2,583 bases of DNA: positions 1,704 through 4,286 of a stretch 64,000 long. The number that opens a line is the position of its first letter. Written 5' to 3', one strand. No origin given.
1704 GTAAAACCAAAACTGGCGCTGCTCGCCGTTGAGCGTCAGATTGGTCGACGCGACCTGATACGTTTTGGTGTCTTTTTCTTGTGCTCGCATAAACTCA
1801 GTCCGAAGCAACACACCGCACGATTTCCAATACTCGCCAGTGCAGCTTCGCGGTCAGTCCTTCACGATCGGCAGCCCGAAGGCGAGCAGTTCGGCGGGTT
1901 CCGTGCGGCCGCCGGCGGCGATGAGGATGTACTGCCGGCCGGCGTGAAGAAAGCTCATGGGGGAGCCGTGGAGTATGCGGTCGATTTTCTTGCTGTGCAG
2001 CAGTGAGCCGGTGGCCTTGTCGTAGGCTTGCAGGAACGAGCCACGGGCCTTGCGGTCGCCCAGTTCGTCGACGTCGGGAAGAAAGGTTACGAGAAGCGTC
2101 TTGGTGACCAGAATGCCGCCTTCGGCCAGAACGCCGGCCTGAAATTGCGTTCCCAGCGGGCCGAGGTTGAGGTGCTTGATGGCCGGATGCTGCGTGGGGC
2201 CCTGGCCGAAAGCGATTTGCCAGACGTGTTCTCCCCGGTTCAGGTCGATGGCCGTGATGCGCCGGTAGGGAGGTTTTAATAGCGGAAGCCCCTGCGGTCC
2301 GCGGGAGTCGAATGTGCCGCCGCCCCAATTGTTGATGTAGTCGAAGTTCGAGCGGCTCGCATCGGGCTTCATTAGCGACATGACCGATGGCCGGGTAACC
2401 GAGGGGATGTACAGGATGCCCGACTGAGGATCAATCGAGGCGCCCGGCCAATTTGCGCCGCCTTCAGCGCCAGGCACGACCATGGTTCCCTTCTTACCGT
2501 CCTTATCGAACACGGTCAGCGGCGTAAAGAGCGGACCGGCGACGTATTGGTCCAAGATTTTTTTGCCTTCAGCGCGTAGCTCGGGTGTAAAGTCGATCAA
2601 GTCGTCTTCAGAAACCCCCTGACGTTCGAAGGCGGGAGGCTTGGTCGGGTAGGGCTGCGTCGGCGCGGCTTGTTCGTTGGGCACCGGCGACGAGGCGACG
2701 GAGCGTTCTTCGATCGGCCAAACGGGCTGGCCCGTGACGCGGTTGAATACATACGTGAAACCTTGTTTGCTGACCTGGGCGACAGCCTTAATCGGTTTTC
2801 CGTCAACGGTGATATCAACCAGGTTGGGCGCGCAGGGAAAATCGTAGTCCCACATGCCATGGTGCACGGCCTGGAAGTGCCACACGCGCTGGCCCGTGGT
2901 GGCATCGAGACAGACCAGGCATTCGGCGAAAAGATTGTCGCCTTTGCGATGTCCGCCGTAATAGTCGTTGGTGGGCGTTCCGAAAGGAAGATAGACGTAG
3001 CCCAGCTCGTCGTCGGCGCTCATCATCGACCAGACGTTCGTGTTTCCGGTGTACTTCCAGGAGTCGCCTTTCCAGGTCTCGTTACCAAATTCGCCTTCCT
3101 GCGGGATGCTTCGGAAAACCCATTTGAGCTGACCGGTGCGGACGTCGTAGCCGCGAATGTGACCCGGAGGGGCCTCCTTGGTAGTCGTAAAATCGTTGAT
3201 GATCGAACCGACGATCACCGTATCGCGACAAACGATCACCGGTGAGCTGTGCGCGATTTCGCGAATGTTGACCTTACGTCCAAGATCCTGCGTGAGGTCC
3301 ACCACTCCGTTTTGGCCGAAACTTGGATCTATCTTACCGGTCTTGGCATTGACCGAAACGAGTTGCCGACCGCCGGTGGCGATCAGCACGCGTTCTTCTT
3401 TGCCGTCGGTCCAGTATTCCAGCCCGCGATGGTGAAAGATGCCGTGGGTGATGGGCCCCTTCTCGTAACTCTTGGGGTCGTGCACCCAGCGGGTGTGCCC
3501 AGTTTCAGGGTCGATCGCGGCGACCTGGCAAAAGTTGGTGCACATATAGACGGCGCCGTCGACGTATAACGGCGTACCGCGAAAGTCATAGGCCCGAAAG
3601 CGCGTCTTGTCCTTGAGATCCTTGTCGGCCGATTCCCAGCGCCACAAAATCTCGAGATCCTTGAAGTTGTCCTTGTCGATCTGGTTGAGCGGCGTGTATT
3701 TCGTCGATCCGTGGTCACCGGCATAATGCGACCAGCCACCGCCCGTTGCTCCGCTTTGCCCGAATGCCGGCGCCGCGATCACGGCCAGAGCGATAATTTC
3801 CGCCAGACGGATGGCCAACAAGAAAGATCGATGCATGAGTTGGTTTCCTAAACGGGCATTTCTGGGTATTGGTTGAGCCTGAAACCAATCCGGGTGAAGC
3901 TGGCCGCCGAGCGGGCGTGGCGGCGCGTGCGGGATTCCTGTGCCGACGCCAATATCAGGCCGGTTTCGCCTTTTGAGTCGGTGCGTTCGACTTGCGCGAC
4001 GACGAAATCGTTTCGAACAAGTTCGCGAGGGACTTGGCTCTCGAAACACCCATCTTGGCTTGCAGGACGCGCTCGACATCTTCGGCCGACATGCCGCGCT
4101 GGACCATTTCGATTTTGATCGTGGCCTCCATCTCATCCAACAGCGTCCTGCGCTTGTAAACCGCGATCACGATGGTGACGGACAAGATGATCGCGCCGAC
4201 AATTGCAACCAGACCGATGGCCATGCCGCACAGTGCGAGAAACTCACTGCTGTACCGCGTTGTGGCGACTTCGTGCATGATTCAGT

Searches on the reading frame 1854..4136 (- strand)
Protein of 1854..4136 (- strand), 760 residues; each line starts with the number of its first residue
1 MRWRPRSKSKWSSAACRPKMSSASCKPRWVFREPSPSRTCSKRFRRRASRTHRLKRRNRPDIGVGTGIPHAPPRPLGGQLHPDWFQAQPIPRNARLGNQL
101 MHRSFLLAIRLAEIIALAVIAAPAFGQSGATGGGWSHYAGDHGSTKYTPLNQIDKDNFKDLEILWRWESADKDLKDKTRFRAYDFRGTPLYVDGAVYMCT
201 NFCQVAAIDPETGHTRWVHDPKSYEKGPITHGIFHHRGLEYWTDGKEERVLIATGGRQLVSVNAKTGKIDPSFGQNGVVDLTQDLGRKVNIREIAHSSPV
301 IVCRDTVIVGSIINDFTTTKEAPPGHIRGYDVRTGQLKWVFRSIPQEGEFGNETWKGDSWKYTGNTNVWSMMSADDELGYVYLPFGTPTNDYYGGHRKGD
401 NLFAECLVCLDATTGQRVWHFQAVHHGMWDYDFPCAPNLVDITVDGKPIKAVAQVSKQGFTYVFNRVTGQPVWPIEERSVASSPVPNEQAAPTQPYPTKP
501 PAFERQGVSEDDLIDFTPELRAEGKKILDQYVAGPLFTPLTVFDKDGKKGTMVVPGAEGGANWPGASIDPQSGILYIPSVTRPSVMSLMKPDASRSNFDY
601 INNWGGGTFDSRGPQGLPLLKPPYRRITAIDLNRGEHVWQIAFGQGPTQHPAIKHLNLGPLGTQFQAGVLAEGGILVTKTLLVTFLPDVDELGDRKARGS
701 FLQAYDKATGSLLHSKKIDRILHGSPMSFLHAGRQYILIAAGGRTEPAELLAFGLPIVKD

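Call 68: search_protein_families(library=pfam, proteins=[window:1854-4136:-], max_evalue=0.00001)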
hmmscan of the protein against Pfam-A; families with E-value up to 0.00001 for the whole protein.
window:1854-4136:- (760 aa): 2 families
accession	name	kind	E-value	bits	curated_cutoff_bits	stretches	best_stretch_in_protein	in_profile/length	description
PF01011.28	PQQ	-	2.8e-188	627.8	26.7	1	135-737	1-595/595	Glucose/ethanol/alcohol dehydrogenase, beta-propeller domain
PF13360.13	PQQ_2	-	1.1e-12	48.5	27.6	0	185-339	25-142/233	Outer membrane protein assembly factor BamB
